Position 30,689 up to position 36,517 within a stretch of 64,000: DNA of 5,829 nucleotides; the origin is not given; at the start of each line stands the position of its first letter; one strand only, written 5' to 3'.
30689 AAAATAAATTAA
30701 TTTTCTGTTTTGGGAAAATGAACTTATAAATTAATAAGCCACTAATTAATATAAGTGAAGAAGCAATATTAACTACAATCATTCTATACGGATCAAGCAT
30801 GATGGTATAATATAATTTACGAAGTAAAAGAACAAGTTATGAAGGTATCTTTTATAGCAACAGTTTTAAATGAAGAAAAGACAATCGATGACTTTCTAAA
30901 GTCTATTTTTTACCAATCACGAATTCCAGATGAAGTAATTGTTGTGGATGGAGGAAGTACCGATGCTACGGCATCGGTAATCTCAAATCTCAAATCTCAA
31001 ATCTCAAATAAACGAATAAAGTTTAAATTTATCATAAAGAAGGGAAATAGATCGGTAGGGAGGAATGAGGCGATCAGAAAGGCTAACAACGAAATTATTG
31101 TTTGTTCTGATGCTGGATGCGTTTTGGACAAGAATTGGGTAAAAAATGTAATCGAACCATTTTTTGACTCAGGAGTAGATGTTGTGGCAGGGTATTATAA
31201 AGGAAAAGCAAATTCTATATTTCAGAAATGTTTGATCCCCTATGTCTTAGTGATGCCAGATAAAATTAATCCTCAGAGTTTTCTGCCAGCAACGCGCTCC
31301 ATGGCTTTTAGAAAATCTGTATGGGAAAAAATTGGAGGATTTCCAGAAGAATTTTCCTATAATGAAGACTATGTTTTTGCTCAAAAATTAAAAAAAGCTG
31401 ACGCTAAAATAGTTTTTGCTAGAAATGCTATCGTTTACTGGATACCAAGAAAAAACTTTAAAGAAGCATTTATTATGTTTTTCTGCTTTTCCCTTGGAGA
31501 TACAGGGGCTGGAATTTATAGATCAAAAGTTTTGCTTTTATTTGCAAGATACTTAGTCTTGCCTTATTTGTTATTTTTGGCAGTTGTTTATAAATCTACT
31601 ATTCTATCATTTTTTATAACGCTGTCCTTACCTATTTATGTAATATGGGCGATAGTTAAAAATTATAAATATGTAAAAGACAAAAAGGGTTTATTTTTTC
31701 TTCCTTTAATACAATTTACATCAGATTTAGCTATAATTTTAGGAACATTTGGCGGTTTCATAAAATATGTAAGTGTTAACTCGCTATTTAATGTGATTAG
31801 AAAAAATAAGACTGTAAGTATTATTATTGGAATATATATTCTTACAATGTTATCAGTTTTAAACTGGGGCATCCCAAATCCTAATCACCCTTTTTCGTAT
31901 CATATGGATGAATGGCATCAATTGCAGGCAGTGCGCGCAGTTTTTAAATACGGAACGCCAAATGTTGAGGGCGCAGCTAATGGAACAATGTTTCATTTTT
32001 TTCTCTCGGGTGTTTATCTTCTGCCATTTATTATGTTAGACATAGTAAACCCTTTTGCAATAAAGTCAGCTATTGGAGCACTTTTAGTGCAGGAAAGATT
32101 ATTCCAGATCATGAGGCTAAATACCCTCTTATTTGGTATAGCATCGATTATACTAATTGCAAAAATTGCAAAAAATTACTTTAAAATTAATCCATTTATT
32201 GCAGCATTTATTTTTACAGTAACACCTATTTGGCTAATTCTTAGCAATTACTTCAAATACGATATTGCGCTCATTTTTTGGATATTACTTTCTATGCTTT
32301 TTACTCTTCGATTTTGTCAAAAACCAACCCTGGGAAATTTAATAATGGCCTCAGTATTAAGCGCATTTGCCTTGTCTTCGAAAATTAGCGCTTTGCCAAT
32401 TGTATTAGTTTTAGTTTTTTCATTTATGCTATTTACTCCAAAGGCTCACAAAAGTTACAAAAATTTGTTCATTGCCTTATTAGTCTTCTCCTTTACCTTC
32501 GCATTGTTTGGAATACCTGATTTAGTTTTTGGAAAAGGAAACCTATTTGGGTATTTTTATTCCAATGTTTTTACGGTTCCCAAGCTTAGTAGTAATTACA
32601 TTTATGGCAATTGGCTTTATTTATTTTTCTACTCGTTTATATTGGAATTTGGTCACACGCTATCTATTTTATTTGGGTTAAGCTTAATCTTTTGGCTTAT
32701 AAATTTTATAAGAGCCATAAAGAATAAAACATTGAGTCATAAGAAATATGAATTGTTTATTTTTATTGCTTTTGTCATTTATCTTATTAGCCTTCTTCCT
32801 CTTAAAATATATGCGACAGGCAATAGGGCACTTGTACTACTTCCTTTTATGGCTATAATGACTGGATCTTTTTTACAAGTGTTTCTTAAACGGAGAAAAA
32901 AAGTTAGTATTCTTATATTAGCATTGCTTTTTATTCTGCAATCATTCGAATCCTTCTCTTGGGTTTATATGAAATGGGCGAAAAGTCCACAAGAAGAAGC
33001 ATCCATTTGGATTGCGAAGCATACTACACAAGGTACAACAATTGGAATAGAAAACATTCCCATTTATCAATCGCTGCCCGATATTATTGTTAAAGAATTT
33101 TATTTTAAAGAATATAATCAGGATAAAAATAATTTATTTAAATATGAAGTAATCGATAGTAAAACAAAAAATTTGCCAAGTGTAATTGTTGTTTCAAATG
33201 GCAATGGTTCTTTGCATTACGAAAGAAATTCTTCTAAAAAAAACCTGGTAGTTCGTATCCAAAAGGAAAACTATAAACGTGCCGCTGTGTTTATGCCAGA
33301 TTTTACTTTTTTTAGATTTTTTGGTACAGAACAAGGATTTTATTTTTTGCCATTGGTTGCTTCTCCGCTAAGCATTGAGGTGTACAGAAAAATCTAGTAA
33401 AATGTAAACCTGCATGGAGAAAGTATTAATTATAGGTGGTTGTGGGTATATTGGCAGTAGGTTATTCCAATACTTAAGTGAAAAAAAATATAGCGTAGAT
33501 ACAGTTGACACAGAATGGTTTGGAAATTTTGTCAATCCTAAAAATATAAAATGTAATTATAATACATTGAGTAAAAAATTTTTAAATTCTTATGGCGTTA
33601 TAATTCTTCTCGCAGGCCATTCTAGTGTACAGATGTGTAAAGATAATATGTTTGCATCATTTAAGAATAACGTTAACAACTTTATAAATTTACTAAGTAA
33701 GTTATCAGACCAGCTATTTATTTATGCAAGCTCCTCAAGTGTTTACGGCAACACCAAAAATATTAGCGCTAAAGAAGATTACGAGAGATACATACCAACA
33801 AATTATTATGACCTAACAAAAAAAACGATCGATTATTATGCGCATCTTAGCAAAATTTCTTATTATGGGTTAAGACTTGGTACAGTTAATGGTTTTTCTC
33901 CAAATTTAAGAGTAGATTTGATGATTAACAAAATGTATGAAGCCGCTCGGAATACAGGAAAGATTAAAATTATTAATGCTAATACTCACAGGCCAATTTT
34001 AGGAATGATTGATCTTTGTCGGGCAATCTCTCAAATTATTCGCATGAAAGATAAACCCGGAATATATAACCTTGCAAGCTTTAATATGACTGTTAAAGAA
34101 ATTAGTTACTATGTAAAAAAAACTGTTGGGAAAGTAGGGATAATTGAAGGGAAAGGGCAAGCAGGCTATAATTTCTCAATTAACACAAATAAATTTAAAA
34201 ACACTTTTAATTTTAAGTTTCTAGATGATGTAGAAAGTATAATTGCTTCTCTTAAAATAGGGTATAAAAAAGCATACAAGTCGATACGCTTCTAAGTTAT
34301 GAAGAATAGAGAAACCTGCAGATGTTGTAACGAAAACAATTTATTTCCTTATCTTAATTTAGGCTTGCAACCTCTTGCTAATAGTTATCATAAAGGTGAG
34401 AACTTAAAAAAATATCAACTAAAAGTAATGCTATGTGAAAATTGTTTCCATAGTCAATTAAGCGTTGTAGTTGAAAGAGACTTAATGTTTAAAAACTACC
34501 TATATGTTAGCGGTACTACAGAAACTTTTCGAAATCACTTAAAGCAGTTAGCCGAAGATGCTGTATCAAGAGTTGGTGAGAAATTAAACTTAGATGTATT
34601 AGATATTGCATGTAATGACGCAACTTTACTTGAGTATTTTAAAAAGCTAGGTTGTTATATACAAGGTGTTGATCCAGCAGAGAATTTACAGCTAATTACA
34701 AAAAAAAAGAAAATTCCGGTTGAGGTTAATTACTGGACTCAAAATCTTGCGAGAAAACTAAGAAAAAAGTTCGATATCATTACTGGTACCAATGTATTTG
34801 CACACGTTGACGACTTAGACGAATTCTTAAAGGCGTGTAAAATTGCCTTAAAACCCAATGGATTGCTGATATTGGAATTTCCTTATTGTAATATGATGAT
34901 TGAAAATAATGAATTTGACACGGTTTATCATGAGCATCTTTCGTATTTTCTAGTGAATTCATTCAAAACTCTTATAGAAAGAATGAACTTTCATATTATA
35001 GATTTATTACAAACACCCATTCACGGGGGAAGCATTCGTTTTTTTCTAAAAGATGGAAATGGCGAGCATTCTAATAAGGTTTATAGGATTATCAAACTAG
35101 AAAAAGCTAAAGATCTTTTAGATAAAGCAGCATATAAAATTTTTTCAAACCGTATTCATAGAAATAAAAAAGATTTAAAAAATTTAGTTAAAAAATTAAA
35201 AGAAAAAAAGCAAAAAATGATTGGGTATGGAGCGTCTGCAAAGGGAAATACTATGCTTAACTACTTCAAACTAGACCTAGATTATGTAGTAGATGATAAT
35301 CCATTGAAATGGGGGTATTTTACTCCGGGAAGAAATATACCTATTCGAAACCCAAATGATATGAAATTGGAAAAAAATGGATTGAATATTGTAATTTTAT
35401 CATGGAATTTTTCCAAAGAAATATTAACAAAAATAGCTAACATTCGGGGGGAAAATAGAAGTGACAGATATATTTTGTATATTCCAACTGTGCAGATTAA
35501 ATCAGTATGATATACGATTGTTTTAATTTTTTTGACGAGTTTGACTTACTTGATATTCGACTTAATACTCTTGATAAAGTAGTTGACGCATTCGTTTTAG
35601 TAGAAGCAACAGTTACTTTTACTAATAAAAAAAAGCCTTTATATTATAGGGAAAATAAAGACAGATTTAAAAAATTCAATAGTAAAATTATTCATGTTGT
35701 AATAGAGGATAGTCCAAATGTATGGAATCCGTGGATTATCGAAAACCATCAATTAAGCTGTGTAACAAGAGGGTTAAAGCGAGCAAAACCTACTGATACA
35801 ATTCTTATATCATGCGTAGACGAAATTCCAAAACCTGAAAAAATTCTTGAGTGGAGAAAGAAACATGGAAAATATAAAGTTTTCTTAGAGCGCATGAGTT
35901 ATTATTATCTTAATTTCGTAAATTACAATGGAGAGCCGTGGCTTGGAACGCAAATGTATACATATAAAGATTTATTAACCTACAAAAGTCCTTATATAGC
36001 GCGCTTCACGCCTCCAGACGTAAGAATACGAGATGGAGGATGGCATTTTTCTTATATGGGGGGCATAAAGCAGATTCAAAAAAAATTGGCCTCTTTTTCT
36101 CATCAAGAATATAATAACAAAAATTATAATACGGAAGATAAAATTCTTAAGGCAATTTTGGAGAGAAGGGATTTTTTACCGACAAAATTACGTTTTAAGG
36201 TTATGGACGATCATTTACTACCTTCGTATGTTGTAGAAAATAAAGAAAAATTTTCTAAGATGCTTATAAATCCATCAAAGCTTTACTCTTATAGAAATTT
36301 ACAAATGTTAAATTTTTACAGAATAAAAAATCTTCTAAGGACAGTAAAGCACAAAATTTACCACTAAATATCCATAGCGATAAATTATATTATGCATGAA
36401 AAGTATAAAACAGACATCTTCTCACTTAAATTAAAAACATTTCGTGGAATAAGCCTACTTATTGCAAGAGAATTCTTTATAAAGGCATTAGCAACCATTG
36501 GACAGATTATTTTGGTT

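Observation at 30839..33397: Two GT-A::GT-C fusion proteins (30839-33397 and 41105-43366)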

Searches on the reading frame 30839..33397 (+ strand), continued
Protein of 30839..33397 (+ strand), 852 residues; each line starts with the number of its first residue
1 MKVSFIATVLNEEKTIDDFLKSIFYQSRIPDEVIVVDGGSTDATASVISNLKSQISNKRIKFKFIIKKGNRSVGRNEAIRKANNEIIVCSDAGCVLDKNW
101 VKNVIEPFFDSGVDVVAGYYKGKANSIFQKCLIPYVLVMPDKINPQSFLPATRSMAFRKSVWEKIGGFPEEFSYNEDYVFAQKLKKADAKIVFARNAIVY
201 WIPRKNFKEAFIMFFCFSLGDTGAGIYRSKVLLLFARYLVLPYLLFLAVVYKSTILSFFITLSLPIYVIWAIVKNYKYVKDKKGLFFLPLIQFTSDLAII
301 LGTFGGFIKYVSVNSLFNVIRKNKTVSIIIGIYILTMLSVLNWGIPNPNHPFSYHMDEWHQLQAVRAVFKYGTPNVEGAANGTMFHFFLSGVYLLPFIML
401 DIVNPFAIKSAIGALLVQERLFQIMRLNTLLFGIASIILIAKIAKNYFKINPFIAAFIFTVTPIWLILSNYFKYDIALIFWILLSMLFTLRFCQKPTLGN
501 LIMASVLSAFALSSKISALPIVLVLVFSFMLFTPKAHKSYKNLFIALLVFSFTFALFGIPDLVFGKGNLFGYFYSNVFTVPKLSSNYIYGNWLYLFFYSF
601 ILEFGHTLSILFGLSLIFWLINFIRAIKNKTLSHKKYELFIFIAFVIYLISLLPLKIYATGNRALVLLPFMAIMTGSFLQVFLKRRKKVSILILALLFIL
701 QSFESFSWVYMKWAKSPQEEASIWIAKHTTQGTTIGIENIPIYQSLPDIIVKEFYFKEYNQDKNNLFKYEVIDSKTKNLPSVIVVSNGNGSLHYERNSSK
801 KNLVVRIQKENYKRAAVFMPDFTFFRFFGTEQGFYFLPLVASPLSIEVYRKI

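Call 80: search_protein_families(library=pfam, proteins=[P0412, P0439, P0466, P0469, P0404, P0393, P0453, P0487, P0434], max_evalue=0.001)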
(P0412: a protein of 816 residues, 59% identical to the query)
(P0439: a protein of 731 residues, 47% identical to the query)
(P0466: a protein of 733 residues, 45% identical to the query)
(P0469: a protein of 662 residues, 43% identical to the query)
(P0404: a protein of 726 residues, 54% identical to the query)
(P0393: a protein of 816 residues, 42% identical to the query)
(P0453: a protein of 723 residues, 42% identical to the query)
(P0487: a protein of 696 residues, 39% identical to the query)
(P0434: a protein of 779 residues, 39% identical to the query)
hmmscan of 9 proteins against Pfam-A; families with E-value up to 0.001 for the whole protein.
P0412 (816 aa): 4 families
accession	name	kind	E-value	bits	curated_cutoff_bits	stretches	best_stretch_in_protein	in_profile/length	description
PF00535.33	Glycos_transf_2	-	1.8e-18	67.5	23.3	1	1-116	4-119/168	Glycosyl transferase family 2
PF13231.12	PMT_2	-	4.5e-11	43.7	26.1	1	372-526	1-157/160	Dolichyl-phosphate-mannose-protein mannosyltransferase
PF13641.12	Glyco_tranf_2_3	-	7e-10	39.7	27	1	4-205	10-222/230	Glycosyltransferase like family 2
PF10111.15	Glyco_tranf_2_2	-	1.2e-09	38.5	27.3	1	5-210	8-231/276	Glycosyltransferase like family 2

P0439 (731 aa): 7 families
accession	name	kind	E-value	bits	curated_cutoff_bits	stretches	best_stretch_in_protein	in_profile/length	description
PF01943.22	Polysacc_synt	-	2.3e-34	119.5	28.2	1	325-593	2-273/274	Polysaccharide biosynthesis protein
PF13440.11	Polysacc_synt_3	-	1.2e-25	90.8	23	1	349-644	2-293/293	Polysaccharide biosynthesis protein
PF00535.33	Glycos_transf_2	-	6.8e-20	72.1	23.3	1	9-130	2-121/168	Glycosyl transferase family 2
PF13641.12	Glyco_tranf_2_3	-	2.5e-12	47.8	27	1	7-219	3-223/230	Glycosyltransferase like family 2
PF10111.15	Glyco_tranf_2_2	-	1e-07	32.2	27.3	1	36-222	31-233/276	Glycosyltransferase like family 2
PF13632.12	Glyco_trans_2_3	-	4.2e-06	27.2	27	1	161-274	77-194/198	Glycosyl transferase family group 2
PF13506.12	Glyco_transf_21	-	0.00037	20.4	21.7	1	82-221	25-166/174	Glycosyl transferase family 21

P0466 (733 aa): 2 families
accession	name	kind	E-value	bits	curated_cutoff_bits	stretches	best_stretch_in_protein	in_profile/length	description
PF00535.33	Glycos_transf_2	-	8.4e-20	71.8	23.3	1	4-132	1-123/168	Glycosyl transferase family 2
PF13641.12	Glyco_tranf_2_3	-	8.9e-10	39.4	27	1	3-215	3-220/230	Glycosyltransferase like family 2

P0469 (662 aa): 8 families
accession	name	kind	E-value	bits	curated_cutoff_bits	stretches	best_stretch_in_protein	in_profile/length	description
PF00535.33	Glycos_transf_2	-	5.3e-21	75.7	23.3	1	361-473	1-114/168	Glycosyl transferase family 2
PF13439.12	Glyco_transf_4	-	1.7e-12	48.1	28.5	1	15-134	2-126/170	Glycosyltransferase Family 4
PF13641.12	Glyco_tranf_2_3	-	3e-11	44.2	27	1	360-564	3-219/230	Glycosyltransferase like family 2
PF10111.15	Glyco_tranf_2_2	-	4.3e-11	43.3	27.3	1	361-459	1-102/276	Glycosyltransferase like family 2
PF13692.12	Glyco_trans_1_4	-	1e-07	32.8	27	1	183-272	4-108/142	Glycosyl transferases group 1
PF13579.12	Glyco_trans_4_4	-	5.8e-06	27.2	29.7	1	15-131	1-120/158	Glycosyl transferase 4-like domain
PF00534.26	Glycos_transf_1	-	0.00014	21.9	26.4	1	174-320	9-170/172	Glycosyl transferases group 1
PF13632.12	Glyco_trans_2_3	-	0.00015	22.1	27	1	506-618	73-196/198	Glycosyl transferase family group 2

P0404 (726 aa): 6 families
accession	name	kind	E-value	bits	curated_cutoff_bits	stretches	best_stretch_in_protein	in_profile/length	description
PF13440.11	Polysacc_synt_3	-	1.5e-75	254.6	23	1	344-635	1-292/293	Polysaccharide biosynthesis protein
PF01943.22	Polysacc_synt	-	3e-35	122.4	28.2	1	321-586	2-273/274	Polysaccharide biosynthesis protein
PF00535.33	Glycos_transf_2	-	1.9e-20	73.9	23.3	1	4-118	1-113/168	Glycosyl transferase family 2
PF13641.12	Glyco_tranf_2_3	-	2.1e-08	34.9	27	1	3-210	3-220/230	Glycosyltransferase like family 2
PF10111.15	Glyco_tranf_2_2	-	4.6e-06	26.8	27.3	1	5-103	2-101/276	Glycosyltransferase like family 2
PF13506.12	Glyco_transf_21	-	0.00012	22.1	21.7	1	78-202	25-154/174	Glycosyl transferase family 21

P0393 (816 aa): 6 families
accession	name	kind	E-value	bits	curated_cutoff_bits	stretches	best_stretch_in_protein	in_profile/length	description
PF00535.33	Glycos_transf_2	-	2e-17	64.1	23.3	1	6-163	1-137/168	Glycosyl transferase family 2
PF13231.12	PMT_2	-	1.3e-10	42.1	26.1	1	383-511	22-149/160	Dolichyl-phosphate-mannose-protein mannosyltransferase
PF10111.15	Glyco_tranf_2_2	-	1.8e-05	24.8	27.3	1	32-215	28-201/276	Glycosyltransferase like family 2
PF13632.12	Glyco_trans_2_3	-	0.0005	20.4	27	1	90-305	5-192/198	Glycosyl transferase family group 2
PF13641.12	Glyco_tranf_2_3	-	0.00051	20.6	27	1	3-246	1-224/230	Glycosyltransferase like family 2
PF02709.20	Glyco_transf_7C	-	0.00065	19.7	23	0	165-225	6-67/78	N-terminal domain of galactosyltransferase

P0453 (723 aa): 7 families
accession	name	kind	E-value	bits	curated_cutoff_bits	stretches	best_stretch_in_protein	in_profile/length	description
PF01943.22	Polysacc_synt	-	1.8e-23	83.8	28.2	1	324-589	3-272/274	Polysaccharide biosynthesis protein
PF00535.33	Glycos_transf_2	-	4.6e-22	79.2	23.3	1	3-122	1-118/168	Glycosyl transferase family 2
PF10111.15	Glyco_tranf_2_2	-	1.1e-13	51.7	27.3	1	3-225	1-232/276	Glycosyltransferase like family 2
PF13641.12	Glyco_tranf_2_3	-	4.2e-12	47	27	1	4-228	5-228/230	Glycosyltransferase like family 2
PF13440.11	Polysacc_synt_3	-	1e-10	41.8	23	1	346-636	1-291/293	Polysaccharide biosynthesis protein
PF13506.12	Glyco_transf_21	-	5.1e-09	36.3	21.7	1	77-229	25-174/174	Glycosyl transferase family 21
PF13632.12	Glyco_trans_2_3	-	6e-08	33.2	27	1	85-279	1-194/198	Glycosyl transferase family group 2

P0487 (696 aa): 5 families
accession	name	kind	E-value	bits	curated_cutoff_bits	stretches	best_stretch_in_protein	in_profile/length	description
PF00535.33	Glycos_transf_2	-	9.2e-16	58.7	23.3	1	6-131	2-126/168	Glycosyl transferase family 2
PF01943.22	Polysacc_synt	-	5.3e-14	52.7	28.2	2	312-450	2-118/274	Polysaccharide biosynthesis protein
PF13641.12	Glyco_tranf_2_3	-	2.5e-11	44.5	27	1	6-213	6-223/230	Glycosyltransferase like family 2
PF13506.12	Glyco_transf_21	-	7e-09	35.8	21.7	1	79-208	25-163/174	Glycosyl transferase family 21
PF10111.15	Glyco_tranf_2_2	-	2.9e-06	27.4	27.3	1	25-178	20-193/276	Glycosyltransferase like family 2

P0434 (779 aa): 6 families
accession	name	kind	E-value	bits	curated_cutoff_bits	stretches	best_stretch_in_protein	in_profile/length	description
PF00535.33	Glycos_transf_2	-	1e-22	81.3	23.3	1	1-111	4-116/168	Glycosyl transferase family 2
PF13231.12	PMT_2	-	1.8e-10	41.7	26.1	1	363-517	3-160/160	Dolichyl-phosphate-mannose-protein mannosyltransferase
PF13641.12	Glyco_tranf_2_3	-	1.5e-09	38.6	27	1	5-206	11-226/230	Glycosyltransferase like family 2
PF10111.15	Glyco_tranf_2_2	-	8.6e-07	29.1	27.3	1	12-198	14-223/276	Glycosyltransferase like family 2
PF13506.12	Glyco_transf_21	-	2.1e-06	27.7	21.7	1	68-208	25-173/174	Glycosyl transferase family 21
PF13632.12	Glyco_trans_2_3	-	0.00041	20.7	27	1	77-261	2-195/198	Glycosyl transferase family group 2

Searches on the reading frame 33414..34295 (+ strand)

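Call 17: search_protein_families(library=pfam, proteins=[window:33414-34295:+], max_evalue=0.001)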
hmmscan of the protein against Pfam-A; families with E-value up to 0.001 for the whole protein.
window:33414-34295:+ (293 aa): 4 families
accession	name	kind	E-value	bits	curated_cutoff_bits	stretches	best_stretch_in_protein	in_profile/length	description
PF01370.27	Epimerase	-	8.9e-22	78.1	20.9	1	4-221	1-240/240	NAD dependent epimerase/dehydratase family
PF16363.11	GDP_Man_Dehyd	-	2.2e-14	54.1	27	1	5-272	1-300/332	GDP-mannose 4,6 dehydratase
PF04321.23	RmlD_sub_bind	-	5e-07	29.5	27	1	3-222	2-214/287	RmlD substrate binding domain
PF01073.25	3Beta_HSD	-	0.00033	20.2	22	1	5-137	1-151/280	3-beta hydroxysteroid dehydrogenase/isomerase family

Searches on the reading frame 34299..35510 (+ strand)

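Call 17: search_protein_families(library=pfam, proteins=[window:34299-35510:+], max_evalue=0.001)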
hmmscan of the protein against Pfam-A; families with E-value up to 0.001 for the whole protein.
window:34299-35510:+ (403 aa): 6 families
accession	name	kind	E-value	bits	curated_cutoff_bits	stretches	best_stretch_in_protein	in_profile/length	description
PF08484.17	Methyltransf_14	-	6.6e-38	130.5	23.5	1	240-396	1-160/160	C-methyltransferase C-terminal domain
PF13489.12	Methyltransf_23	-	9.9e-19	68.1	27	1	78-234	2-162/164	Methyltransferase domain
PF08421.16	Methyltransf_13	-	1.2e-13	51.4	31.3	1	7-64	1-62/62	Putative zinc binding domain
PF08242.18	Methyltransf_12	-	6.4e-11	43.3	30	1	101-190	1-98/98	Methyltransferase domain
PF08241.18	Methyltransf_11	-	8.3e-11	42.8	21.2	1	101-192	1-95/95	Methyltransferase domain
PF13649.12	Methyltransf_25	-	6.7e-08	33.6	27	1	100-188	1-97/97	Methyltransferase domain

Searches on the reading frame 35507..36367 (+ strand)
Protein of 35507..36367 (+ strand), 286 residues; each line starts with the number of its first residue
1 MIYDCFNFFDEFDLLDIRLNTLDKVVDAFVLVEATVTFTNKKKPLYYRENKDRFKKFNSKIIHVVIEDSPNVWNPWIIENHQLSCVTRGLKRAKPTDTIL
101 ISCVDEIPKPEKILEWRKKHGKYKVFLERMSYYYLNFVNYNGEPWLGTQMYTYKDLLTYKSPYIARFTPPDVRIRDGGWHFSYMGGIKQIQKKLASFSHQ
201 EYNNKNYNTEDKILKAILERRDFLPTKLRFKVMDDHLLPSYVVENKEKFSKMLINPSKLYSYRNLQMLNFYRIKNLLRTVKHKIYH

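Call 17: search_protein_families(library=pfam, proteins=[window:35507-36367:+], max_evalue=0.001)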
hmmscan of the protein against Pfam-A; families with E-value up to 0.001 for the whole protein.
window:35507-36367:+ (286 aa): 1 family
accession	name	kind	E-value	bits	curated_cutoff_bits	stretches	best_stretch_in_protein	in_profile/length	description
PF04724.18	Glyco_transf_17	-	3.8e-29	102.3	26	1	2-249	75-337/348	Glycosyltransferase family 17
